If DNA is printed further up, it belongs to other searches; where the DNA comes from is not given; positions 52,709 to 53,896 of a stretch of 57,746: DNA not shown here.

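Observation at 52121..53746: Divergently transcribed paralog pair carrying an unrecognised ~170-aa domain, one copy fused to HU/IHF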

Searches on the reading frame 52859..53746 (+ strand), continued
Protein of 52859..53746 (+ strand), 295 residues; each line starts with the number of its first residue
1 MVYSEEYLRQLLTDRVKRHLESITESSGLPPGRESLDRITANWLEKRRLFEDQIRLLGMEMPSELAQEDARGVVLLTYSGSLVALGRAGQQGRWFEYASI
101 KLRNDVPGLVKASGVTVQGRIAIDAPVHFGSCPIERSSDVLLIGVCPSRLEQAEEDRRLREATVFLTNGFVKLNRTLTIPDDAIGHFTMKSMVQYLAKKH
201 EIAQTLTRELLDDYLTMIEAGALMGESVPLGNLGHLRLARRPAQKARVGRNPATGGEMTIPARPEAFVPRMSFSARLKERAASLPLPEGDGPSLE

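Call 51: find_related_loci(query=A1, collection=genome_contigs, flank=8000)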
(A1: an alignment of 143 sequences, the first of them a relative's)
Query A1 (295 aa) in genome_contigs; peptide patterns used: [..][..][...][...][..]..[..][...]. (x = any residue, [..] = any of these).
284 stretches matched a pattern; 108 encode a relative of the query (tblastn E <= 1e-3); the best 80 are kept; 80 distinct loci.
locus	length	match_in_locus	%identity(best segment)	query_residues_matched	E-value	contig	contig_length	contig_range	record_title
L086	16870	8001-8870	69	1-290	1e-140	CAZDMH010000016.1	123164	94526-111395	MAG TPA_asm: uncultured Spirochaetales bacterium isolate binchicken_co151_533 genome assembly, contig: NODE_126_length_1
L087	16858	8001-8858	66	1-286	2e-133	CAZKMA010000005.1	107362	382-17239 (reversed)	MAG TPA_asm: uncultured Spirochaetales bacterium isolate binchicken_co224_265 genome assembly, contig: NODE_52_length_10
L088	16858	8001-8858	69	1-286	6e-133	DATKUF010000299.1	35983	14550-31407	MAG TPA_asm: Spirochaetia bacterium isolate SMAG_U14100 k141_1417544, whole genome shotgun sequence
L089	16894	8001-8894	67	1-295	6e-133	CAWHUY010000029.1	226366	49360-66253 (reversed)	MAG: uncultured Spirochaetota bacterium isolate MFD02416.bin.2.175 genome assembly, contig: contig_84638, whole genome s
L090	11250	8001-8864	66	1-288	4e-129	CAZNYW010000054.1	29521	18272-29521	MAG TPA_asm: uncultured Spirochaetales bacterium isolate binchicken_co150_687 genome assembly, contig: NODE_3312_length_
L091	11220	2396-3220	60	12-285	1e-111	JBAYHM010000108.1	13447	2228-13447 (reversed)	MAG: Treponemataceae bacterium isolate SO_2016_GW1_15 scaffold08032_OW334_2016, whole genome shotgun sequence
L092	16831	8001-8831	58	12-288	2e-107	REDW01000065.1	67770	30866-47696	MAG: Spirochaetaceae bacterium isolate GEM2.Bin48 NODE_251_length_67770_cov_12.1761, whole genome shotgun sequence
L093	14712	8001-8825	59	12-286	2e-107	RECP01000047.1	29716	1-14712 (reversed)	MAG: Spirochaetaceae bacterium isolate DLM2.Bin48 NODE_1675_length_29716_cov_11.8798, whole genome shotgun sequence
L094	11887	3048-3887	60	12-283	1e-103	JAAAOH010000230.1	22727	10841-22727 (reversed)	MAG: Spirochaetes bacterium isolate GSL.Bin19 NODE_1367_length_22727_cov_0.548085, whole genome shotgun sequence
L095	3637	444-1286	60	12-283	2e-103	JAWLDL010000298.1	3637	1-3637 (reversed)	MAG: Spirochaetia bacterium isolate 20BLK6-1.bin.106 NODE_36589_length_3637_cov_4.378180, whole genome shotgun sequence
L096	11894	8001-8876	57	12-283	4e-102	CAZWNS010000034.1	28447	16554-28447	MAG TPA_asm: uncultured Spirochaetaceae bacterium isolate SRP252850_co1_384 genome assembly, contig: NODE_2853_length_28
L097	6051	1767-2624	56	12-295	5e-102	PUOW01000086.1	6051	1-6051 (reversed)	MAG: Spirochaetaceae bacterium isolate B1Sed10_122m B1-Sed10-C20839, whole genome shotgun sequence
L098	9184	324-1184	54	12-295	2e-100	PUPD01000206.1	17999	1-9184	MAG: Spirochaetaceae bacterium isolate B1Sed10_113R1 B1-Sed10-C3359, whole genome shotgun sequence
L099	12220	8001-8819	58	12-285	1e-100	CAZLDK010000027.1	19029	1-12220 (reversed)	MAG TPA_asm: uncultured Spirochaetaceae bacterium isolate SRP332253_co1_172 genome assembly, contig: NODE_4663_length_19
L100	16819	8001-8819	57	12-285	5e-100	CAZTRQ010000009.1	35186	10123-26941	MAG TPA_asm: uncultured Spirochaetaceae bacterium isolate binchicken_co8_186 genome assembly, contig: NODE_1410_length_3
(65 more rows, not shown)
